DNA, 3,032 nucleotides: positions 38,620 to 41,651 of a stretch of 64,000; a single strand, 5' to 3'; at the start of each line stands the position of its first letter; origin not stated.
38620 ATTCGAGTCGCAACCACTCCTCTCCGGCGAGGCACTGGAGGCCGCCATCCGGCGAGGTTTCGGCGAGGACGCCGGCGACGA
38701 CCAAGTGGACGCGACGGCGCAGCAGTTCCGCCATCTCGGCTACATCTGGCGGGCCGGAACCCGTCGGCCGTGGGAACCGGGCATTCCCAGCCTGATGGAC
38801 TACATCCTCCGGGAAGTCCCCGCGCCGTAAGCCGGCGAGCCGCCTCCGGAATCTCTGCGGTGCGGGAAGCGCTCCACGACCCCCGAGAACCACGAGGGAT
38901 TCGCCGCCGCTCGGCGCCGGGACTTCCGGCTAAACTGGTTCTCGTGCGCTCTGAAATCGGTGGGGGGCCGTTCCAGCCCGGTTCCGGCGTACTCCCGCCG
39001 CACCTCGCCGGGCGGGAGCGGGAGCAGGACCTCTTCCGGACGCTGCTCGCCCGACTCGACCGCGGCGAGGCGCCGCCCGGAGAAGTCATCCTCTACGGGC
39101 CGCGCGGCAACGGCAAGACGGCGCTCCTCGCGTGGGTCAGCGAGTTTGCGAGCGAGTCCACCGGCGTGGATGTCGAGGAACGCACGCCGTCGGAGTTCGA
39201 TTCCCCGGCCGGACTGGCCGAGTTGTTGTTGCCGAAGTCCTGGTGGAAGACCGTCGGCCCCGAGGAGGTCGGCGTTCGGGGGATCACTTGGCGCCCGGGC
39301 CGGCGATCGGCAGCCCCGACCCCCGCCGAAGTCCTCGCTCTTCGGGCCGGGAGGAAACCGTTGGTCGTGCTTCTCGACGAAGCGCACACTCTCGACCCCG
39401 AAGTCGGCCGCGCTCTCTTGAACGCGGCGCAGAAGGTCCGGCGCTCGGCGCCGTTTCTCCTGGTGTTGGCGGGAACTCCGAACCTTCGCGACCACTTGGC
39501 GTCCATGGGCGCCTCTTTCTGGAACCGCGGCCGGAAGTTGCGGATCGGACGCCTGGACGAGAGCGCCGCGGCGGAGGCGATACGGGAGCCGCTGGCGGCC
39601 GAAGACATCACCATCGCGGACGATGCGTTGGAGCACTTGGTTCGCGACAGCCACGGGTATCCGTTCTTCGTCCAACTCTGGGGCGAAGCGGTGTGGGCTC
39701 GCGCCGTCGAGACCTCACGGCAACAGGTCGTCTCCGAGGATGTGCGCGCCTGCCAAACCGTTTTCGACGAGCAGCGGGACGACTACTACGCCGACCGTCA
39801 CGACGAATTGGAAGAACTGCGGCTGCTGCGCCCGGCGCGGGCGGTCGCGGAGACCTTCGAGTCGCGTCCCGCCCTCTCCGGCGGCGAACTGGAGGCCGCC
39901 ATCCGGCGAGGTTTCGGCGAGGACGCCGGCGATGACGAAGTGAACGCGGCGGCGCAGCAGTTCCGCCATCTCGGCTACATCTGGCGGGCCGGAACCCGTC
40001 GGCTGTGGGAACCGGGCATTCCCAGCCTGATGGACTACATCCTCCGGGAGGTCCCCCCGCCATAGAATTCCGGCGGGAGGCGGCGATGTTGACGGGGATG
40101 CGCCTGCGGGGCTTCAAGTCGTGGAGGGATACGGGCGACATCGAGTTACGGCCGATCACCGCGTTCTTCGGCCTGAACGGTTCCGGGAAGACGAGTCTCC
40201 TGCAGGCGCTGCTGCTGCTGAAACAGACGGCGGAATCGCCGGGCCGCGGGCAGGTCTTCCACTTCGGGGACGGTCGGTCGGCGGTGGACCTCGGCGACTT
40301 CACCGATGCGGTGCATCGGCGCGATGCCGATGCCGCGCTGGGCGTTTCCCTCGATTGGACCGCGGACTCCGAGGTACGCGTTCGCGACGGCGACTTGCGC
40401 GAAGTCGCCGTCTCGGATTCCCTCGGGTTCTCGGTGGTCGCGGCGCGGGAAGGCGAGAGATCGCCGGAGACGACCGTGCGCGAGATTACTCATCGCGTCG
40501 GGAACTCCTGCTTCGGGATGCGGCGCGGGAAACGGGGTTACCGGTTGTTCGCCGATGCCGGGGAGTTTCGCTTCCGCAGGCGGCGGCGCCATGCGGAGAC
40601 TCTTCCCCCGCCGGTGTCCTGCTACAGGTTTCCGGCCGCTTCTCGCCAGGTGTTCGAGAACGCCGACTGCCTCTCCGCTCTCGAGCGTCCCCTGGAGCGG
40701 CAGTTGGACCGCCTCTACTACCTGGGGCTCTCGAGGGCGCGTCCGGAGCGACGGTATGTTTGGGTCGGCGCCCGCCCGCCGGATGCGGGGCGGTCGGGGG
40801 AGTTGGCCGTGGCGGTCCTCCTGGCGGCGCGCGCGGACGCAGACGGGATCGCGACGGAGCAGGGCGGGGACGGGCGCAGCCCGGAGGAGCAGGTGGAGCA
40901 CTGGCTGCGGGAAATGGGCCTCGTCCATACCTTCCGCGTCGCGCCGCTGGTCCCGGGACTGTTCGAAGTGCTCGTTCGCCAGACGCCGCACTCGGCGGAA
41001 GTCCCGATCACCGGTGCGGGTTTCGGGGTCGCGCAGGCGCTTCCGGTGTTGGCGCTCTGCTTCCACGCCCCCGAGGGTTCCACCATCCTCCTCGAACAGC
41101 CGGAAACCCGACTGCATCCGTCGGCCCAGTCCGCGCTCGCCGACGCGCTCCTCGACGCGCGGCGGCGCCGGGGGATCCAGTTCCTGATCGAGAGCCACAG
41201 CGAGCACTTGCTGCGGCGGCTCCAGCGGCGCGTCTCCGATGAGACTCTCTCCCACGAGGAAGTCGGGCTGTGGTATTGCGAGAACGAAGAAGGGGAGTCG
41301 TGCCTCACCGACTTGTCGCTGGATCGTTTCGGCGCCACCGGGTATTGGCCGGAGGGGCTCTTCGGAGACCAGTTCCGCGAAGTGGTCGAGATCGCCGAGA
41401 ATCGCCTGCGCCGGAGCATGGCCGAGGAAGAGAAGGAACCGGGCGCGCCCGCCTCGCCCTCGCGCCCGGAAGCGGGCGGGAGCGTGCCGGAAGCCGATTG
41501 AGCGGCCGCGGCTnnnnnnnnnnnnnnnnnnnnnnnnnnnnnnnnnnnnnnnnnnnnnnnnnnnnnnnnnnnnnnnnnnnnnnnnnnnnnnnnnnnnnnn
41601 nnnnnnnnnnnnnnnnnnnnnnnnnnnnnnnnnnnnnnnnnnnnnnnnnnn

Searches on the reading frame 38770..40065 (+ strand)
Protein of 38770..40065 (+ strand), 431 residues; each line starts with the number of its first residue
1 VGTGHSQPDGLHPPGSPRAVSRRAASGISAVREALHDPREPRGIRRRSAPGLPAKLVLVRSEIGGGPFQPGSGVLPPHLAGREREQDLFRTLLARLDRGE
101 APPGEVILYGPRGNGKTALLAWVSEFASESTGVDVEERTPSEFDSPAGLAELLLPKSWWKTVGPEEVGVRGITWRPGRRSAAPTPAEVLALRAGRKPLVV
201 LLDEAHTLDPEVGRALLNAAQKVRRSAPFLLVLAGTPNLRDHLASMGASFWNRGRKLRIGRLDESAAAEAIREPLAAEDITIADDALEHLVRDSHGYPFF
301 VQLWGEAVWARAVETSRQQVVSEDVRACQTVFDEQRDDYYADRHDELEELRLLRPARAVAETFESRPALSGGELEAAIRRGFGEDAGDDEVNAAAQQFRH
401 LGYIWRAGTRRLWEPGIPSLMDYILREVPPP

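Call 5: search_protein_families(library=pfam, proteins=[window:38770-40065:+], max_evalue=0.01)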
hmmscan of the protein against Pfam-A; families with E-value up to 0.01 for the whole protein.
window:38770-40065:+ (431 aa): 3 families
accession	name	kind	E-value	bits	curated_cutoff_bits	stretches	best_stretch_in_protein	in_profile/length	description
PF13191.12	AAA_16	-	2.8e-09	38.1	32.6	1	79-232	2-167/167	AAA ATPase domain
PF13401.12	AAA_22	-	2e-07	31.8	27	1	106-242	8-129/130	AAA domain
PF00004.35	AAA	-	0.0033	18.3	21.2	0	106-234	1-107/131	ATPase family associated with various cellular activities (AAA)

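Call 6: search_protein_families(library=padloc, proteins=[window:38770-40065:+], max_evalue=0.01)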
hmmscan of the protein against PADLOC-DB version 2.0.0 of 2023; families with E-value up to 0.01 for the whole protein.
window:38770-40065:+ (431 aa): 0 families

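Call 32: search_protein_families(library=ncbifam, proteins=[window:38926-40065:+], max_evalue=0.01)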
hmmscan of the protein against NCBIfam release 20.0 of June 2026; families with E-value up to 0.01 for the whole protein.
window:38926-40065:+ (379 aa): 2 families
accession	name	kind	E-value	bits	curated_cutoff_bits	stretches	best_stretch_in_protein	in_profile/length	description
NF009067.0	PRK12402.1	equivalog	0.00091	18.3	317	0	147-245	128-219/340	replication factor C small subunit 2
TIGR02928.1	TIGR02928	subfamily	0.0028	16.6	181.3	1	23-79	13-68/366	orc1/cdc6 family replication initiation protein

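Call 38: find_homologous_proteins(query=window:38926-40065:+)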
Query window:38926-40065:+ (379 aa): 2714 proteins with E <= 0.001 among 8000 candidates; the best 120 are listed.
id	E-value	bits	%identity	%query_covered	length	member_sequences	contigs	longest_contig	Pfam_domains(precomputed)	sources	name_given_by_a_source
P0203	1.2e-233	793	95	98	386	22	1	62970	PF13401.13,PF13191.13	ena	-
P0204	4.9e-218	742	89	98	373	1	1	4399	PF13401.13,PF13191.13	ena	-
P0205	5.7e-217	738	89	98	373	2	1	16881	PF13401.13,PF13191.13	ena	-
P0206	9.1e-215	731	88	98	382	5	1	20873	PF13401.13,PF13191.13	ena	-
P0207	5.5e-212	722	87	98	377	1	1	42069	PF13401.13,PF13191.13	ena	-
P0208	7.1e-212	722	87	98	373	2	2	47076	PF13401.13,PF13191.13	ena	-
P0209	1.6e-209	714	86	98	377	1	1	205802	PF13401.13,PF13191.13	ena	-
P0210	4.3e-202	689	84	98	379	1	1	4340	PF13401.13,PF13191.13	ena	-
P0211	3.7e-201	686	83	98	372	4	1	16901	PF13401.13,PF13191.13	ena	-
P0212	6.1e-196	669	80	98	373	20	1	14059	PF13401.13,PF13191.13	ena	-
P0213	1.3e-195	668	82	93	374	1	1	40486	PF13401.13,PF13191.13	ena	-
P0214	3.6e-193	660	80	93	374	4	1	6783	PF13401.13,PF13191.13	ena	-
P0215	3.8e-191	653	79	93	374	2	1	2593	PF13401.13,PF13191.13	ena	-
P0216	9.2e-191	652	77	98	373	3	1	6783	PF13401.13,PF13191.13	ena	-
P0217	4.8e-187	640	78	98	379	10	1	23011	PF13401.13,PF13191.13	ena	-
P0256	4.7e-147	508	64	96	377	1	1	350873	PF13401.13,PF13191.13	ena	-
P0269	1.7e-144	500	62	96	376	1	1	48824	PF13401.13,PF13191.13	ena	-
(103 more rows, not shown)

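Call 39: find_encoding_contigs(protein=P0269, flank=10000, max_places=1)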
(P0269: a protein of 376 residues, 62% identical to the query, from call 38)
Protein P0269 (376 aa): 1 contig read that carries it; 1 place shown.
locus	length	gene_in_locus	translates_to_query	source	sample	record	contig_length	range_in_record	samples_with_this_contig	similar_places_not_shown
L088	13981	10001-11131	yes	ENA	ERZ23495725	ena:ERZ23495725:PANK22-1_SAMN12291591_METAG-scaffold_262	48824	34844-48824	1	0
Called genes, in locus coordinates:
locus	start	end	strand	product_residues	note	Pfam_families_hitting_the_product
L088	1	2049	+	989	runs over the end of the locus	PF04851:ResIII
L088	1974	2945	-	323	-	-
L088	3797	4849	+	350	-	-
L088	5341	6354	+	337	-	-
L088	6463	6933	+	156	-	PF08818:DUF1801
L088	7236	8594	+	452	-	PF02646:RmuC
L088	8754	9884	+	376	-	PF13191:AAA_16 (weak), PF13401:AAA_22 (weak)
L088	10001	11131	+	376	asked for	PF13191:AAA_16 (weak), PF13401:AAA_22 (weak)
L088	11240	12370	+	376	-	PF13191:AAA_16 (weak), PF13401:AAA_22 (weak)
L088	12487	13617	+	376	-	PF13191:AAA_16, PF13401:AAA_22 (weak)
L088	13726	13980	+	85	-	?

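Call 40: find_encoding_contigs(protein=P0256, flank=10000, max_places=1)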
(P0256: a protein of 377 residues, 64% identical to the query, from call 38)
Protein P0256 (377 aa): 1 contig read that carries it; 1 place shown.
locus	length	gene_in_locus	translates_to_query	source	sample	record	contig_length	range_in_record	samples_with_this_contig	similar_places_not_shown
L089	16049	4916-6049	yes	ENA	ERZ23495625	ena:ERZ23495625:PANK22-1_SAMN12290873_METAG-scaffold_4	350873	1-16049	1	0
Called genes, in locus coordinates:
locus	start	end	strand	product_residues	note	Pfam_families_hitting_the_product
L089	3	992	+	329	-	?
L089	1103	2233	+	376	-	PF13191:AAA_16 (weak), PF13401:AAA_22 (weak)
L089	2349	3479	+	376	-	PF13191:AAA_16, PF13401:AAA_22 (weak)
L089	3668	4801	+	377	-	PF13191:AAA_16, PF13401:AAA_22 (weak)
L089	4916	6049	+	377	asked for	PF13191:AAA_16, PF13401:AAA_22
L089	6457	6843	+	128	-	-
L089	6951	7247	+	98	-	-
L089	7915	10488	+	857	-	PF01108:Tissue_fac (faint), PF00041:fn3, PF16656:Pur_ac_phosph_N (weak)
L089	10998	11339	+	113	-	PF19135:DUF5818 (weak)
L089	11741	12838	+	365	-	PF01571:GCV_T, PF08669:GCV_T_C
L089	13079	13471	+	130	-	PF01597:GCV_H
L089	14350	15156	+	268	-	PF01936:NYN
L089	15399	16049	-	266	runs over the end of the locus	PF01695:IstB_IS21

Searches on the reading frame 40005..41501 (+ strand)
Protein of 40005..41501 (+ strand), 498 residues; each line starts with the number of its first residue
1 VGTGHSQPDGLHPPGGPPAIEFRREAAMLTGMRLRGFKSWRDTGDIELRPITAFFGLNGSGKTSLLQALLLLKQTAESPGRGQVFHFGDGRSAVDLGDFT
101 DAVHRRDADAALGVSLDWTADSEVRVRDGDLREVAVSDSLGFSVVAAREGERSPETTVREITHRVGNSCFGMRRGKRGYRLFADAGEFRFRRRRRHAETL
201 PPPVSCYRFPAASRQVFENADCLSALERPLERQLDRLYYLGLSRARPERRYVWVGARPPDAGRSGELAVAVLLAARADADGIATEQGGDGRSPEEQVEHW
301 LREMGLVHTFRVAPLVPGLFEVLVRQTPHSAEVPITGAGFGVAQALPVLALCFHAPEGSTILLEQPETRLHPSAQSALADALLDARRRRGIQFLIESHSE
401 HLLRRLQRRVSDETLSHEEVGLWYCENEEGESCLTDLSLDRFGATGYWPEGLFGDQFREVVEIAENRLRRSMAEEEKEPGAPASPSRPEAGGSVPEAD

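Call 5: search_protein_families(library=pfam, proteins=[window:40005-41501:+], max_evalue=0.01)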
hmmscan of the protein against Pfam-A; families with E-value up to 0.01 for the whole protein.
window:40005-41501:+ (498 aa): 7 families
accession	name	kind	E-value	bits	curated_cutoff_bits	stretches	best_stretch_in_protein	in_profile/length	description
PF13304.12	AAA_21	-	6.1e-22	79.5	27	2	327-403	227-303/304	AAA domain, putative AbiEii toxin, Type IV TA system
PF13175.12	AAA_15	-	1e-19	71.9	32.1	2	329-402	292-373/374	AAA ATPase domain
PF13476.12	AAA_23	-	9.6e-08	33.3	27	1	33-72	3-42/201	AAA domain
PF02463.25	SMC_N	-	2.7e-06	27.4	40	1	29-70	2-45/220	RecF/RecN/SMC N terminal domain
PF12476.13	DUF3696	-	0.00041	21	22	1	416-462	2-51/52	Protein of unknown function (DUF3696)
PF11398.14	DUF2813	-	0.0027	17.6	21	0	46-74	19-47/372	Protein of unknown function (DUF2813)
PF00005.33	ABC_tran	-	0.0037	18.3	25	1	46-75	8-37/137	ABC transporter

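Call 6: search_protein_families(library=padloc, proteins=[window:40005-41501:+], max_evalue=0.01)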
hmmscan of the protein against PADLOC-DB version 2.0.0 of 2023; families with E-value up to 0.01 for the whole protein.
window:40005-41501:+ (498 aa): 97 families (the best 25 are shown)
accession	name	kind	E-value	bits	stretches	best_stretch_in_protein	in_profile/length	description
PDLC04148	HEC-03B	-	1e-112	375.5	1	28-475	1-456/458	-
PDLC03878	NsnB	-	3.7e-53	179.5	1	28-457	1-335/345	-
PDLC04707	PDC-M55A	-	5.3e-52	175.2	1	29-472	3-418/421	-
PDLC02980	AriA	-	5.9e-21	73.7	2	327-403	227-303/304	-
PDLC02979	AriA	-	1.1e-20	72.8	2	329-402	291-372/373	-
PDLC04393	PDC-M07A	-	3e-17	60.7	2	28-121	1-93/435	-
PDLC04178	HEC-01A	-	3.1e-17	60.7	2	344-405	271-333/399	-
PDLC04392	PDC-M07A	-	1.5e-15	55.2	2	28-121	1-93/432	-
PDLC04391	PDC-M07A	-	1.2e-14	52.1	2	28-77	1-49/412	-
PDLC04389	PDC-M07A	-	1.3e-13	48.8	2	27-77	4-53/443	-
PDLC04135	mad3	-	2.2e-13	48.5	2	29-81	2-64/374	mads_3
PDLC04177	HEC-01A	-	2.3e-13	48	2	322-410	262-347/393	-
PDLC04179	HEC-01A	-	5.4e-13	46.8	1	341-407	343-409/459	-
PDLC02335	AbiLi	-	5e-12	43.5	1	23-438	44-263/326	AbiLi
PDLC04175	HEC-01A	-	2.2e-11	41.4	2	28-77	5-53/363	-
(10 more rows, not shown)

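Call 32: search_protein_families(library=ncbifam, proteins=[window:40086-41501:+], max_evalue=0.01)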
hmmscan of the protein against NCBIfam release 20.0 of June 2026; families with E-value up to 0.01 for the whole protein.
window:40086-41501:+ (471 aa): 8 families
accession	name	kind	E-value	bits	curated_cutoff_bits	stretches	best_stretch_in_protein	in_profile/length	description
NF047739.1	antiphage_MADS3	equivalog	2.1e-08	33.7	420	1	1-83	1-82/427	methylation-associated defense system AAA family ATPase MAD3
NF053563.1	Rkd4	equivalog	4.6e-05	21.7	860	1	5-42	6-43/747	arcadin-4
NF041774.1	tung_ATPbind_TupC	equivalog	5.7e-05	22.2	400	0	19-48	23-52/319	tungstate ABC transporter ATP-binding protein TupC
TIGR00611.2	recf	equivalog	6.8e-05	22.2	172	1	6-46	5-45/339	DNA replication/repair protein RecF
NF041035.1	Rad50_Halo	equivalog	0.00023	19.7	1000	1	4-43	5-44/883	DNA double-strand break repair ATPase Rad50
NF040873.1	AztA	equivalog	0.00059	19.5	220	0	18-43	14-39/191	zinc ABC transporter ATP-binding protein AztA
NF002572.0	PRK02224.1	equivalog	0.0024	16.2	1087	1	3-43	4-44/888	DNA double-strand break repair ATPase Rad50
NF041760.1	PtuA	equivalog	0.0031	16.5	500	0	3-42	53-92/524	retron Ec78 anti-phage system effector ATPase PtuA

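Call 59: find_homologous_proteins(query=window:40086-41501:+)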
Query window:40086-41501:+ (471 aa): 2004 proteins with E <= 0.001 among 8000 candidates; the best 120 are listed.
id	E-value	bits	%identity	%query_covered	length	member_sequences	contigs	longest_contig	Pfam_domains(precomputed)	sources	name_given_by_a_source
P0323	8.3e-292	986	95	100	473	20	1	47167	PF13175.13,PF13476.13,PF02463.26,PF13304.13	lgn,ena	-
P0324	2.1e-278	942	89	100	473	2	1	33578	PF12476.14,PF13175.13,PF13476.13,PF02463.26,PF13304.13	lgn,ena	-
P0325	6.4e-246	835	85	95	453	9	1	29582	PF12476.14,PF13175.13,PF13476.13,PF02463.26,PF13304.13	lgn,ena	-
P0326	8.4e-193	660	69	94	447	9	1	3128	PF13175.13,PF13304.13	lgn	-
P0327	3.9e-191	654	69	94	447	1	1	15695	PF13175.13,PF13304.13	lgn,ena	-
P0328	5.1e-186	637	66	95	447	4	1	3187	PF12476.14,PF13175.13,PF13304.13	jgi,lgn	-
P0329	3.1e-179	615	65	94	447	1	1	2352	PF12476.14,PF13175.13,PF13476.13,PF13304.13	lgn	-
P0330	1.2e-178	613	64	95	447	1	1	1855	PF13175.13,PF13476.13,PF13304.13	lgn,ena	-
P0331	2.6e-152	526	54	94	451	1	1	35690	PF12476.14,PF13175.13,PF13476.13,PF02463.26,PF13304.13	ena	-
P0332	8.7e-151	521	56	95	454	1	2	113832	PF12476.14,PF13175.13,PF13476.13,PF13304.13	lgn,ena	-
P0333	3.0e-149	516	54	95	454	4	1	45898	PF12476.14,PF13175.13,PF13476.13,PF02463.26,PF13304.13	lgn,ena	-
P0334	5.2e-149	515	54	95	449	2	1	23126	PF12476.14,PF13175.13,PF13476.13,PF13304.13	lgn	-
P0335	7.1e-149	515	54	95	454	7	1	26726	PF12476.14,PF13175.13,PF13476.13,PF02463.26,PF13304.13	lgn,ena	-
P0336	7.8e-149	515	56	95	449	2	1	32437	PF12476.14,PF13175.13,PF13476.13,PF02463.26,PF13304.13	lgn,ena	-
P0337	3.3e-148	513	56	94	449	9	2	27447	PF13175.13,PF13476.13,PF13304.13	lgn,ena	-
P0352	1.1e-137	478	52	95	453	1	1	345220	PF12476.14,PF13175.13,PF13476.13,PF02463.26,PF13304.13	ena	-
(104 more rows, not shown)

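Call 60: find_encoding_contigs(protein=P0327, flank=5000, max_places=1)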
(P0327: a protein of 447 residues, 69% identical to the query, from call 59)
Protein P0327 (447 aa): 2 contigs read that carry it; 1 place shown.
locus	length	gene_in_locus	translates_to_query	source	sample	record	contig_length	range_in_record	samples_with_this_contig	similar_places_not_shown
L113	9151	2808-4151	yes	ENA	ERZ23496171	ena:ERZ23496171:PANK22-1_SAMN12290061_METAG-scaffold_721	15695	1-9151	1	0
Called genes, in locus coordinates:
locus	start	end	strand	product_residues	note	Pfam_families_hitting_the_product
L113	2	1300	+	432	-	?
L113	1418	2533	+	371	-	PF13191:AAA_16, PF13401:AAA_22 (weak)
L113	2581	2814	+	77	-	-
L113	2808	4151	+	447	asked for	PF13304:AAA_21, PF13175:AAA_15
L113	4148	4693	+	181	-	-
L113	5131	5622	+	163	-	PF01799:Fer2_2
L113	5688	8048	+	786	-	PF01315:Ald_Xan_dh_C, PF02738:MoCoBD_1, PF20256:MoCoBD_2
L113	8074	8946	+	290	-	PF00941:FAD_binding_5, PF03450:CO_deh_flav_C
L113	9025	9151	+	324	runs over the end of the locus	PF00004:AAA (weak), PF07728:AAA_5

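Call 61: find_encoding_contigs(protein=P0332, flank=5000, max_places=1)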
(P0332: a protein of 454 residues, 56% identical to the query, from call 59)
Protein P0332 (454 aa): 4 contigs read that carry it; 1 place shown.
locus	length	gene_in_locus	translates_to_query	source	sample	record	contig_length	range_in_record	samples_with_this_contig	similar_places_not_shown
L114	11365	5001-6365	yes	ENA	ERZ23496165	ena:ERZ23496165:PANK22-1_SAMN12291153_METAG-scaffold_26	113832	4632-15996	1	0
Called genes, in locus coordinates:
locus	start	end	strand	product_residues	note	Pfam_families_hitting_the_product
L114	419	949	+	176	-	PF04290:DctQ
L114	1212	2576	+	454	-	PF06808:DctM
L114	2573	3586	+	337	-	PF03480:DctP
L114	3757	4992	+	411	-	PF02463:SMC_N (faint), PF13175:AAA_15 (weak), PF13476:AAA_23, PF13304:AAA_21, PF13175:AAA_15 (weak)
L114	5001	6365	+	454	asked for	PF13175:AAA_15, PF13476:AAA_23 (weak), PF13304:AAA_21, PF13175:AAA_15, PF12476:DUF3696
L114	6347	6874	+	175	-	-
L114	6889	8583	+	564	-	-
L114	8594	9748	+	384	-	PF00149:Metallophos, PF12850:Metallophos_2 (faint)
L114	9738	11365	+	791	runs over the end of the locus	PF02463:SMC_N, PF13476:AAA_23, PF13555:AAA_29 (weak), PF13558:SbcC_Walker_B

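Call 62: find_encoding_contigs(protein=P0352, flank=5000, max_places=1)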
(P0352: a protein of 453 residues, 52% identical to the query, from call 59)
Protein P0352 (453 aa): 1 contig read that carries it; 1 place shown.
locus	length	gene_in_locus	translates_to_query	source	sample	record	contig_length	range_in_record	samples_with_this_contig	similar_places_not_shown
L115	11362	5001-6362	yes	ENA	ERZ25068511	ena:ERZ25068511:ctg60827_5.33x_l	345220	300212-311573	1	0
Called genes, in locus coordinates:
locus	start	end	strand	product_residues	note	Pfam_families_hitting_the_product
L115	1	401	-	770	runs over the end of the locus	PF02366:PMT (weak), PF13231:PMT_2 (weak)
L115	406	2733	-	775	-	PF10060:DUF2298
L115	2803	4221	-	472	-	PF02878:PGM_PMM_I, PF02879:PGM_PMM_II, PF02880:PGM_PMM_III, PF00408:PGM_PMM_IV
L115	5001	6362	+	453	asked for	PF02463:SMC_N (weak), PF13175:AAA_15, PF13476:AAA_23, PF13304:AAA_21, PF13175:AAA_15, PF12476:DUF3696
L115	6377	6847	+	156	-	-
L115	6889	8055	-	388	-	PF03841:SelA, PF00266:Aminotran_5 (weak)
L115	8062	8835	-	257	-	-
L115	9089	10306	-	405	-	PF00438:S-AdoMet_synt_N, PF02772:S-AdoMet_synt_M, PF02773:S-AdoMet_synt_C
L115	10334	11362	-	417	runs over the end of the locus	PF02646:RmuC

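Call 64: search_protein_families(library=padloc, proteins=[L113:4148-4693:+, L114:6347-6874:+, L115:6377-6847:+, L113:2808-4151:+], max_evalue=0.001)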
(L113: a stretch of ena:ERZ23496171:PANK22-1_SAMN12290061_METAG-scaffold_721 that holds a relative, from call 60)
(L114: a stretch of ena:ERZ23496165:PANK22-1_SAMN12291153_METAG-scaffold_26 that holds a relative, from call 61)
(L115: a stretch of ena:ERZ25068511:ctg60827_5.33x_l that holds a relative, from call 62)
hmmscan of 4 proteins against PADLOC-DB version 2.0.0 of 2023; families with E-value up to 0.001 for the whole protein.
L113:4148-4693:+ (181 aa): 1 family
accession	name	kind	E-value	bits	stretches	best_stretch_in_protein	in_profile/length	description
PDLC04147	HEC-03A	-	7.3e-35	118.4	1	5-158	3-153/159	-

L114:6347-6874:+ (175 aa): 1 family
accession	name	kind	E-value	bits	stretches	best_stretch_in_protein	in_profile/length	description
PDLC04147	HEC-03A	-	2.3e-36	123.3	1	4-158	2-153/159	-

L115:6377-6847:+ (156 aa): 1 family
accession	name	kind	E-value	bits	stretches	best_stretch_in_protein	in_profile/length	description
PDLC04147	HEC-03A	-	8e-38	128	1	1-153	5-153/159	-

L113:2808-4151:+ (447 aa): 72 families (the best 25 are shown)
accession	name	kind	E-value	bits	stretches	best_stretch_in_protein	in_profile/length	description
PDLC04148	HEC-03B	-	5.9e-134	445.5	1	1-444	1-452/458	-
PDLC03878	NsnB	-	2.5e-57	193.2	1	1-433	1-339/345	-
PDLC04707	PDC-M55A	-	4.6e-55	185.3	1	2-447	3-420/421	-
PDLC02980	AriA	-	5.7e-23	80.3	2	303-376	230-303/304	-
PDLC02979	AriA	-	4.4e-22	77.4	2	302-375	291-372/373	-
PDLC04178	HEC-01A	-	5.8e-14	49.9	2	262-378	216-333/399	-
PDLC04392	PDC-M07A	-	6.1e-13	46.6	2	1-50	1-49/432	-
PDLC04179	HEC-01A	-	7.5e-13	46.4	1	309-380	338-409/459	-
PDLC04393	PDC-M07A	-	2.4e-12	44.6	1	1-52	1-51/435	-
PDLC04177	HEC-01A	-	2.7e-12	44.4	1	280-381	248-345/393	-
PDLC04391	PDC-M07A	-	1.1e-11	42.5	1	1-51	1-50/412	-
PDLC00090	GajA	-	3.8e-11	40.4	2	2-45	3-47/659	AAA ATPase domain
PDLC02335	AbiLi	-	1.6e-10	38.5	1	1-432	49-283/326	AbiLi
PDLC04389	PDC-M07A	-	2.4e-10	38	1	2-52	6-55/443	-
PDLC04175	HEC-01A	-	2.6e-10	37.9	1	2-50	6-53/363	-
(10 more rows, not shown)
